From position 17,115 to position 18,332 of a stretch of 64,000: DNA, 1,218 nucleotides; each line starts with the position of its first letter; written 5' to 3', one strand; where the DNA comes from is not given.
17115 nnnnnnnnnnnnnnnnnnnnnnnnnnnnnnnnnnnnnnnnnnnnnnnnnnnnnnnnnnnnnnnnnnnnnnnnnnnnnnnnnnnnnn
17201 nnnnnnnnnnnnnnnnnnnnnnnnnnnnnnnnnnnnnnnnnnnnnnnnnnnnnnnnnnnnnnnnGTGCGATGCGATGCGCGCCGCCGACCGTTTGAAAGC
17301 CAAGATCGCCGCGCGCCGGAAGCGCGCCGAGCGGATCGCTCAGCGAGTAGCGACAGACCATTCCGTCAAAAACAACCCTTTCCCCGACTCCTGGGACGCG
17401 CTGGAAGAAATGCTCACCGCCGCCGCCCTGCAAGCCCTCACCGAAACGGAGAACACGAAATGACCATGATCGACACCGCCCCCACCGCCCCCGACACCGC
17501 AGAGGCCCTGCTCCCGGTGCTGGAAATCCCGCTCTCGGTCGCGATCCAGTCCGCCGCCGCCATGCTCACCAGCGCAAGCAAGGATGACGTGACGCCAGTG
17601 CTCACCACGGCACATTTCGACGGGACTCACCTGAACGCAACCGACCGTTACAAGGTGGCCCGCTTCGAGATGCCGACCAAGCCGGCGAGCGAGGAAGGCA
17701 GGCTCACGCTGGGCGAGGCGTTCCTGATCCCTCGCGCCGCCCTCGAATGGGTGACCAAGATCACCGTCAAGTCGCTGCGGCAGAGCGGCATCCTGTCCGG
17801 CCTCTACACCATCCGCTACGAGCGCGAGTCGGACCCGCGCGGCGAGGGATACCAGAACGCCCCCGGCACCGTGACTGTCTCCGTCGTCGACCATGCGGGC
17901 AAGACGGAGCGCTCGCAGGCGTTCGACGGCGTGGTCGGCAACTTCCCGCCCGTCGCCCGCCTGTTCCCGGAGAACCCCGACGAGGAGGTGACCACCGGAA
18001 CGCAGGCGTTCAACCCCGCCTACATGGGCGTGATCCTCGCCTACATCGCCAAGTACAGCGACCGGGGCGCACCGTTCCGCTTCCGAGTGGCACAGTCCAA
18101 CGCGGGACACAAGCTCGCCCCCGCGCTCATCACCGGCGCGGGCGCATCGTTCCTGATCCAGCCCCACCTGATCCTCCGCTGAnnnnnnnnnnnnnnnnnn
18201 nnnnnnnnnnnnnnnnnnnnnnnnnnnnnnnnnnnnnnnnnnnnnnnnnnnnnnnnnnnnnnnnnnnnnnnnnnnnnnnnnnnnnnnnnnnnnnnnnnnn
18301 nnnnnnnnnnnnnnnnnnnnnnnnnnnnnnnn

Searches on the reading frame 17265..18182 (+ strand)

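Call 21: search_protein_families(library=pfam, max_evalue=1, proteins=[window:17265-18182:+])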
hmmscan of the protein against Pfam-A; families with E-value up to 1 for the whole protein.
window:17265-18182:+ (305 aa): 1 family
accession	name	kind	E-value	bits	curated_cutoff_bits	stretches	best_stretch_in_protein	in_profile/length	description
PF06832.18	BiPBP_C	-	0.08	13.3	26.8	0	199-216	70-87/90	Penicillin-Binding Protein C-terminus Family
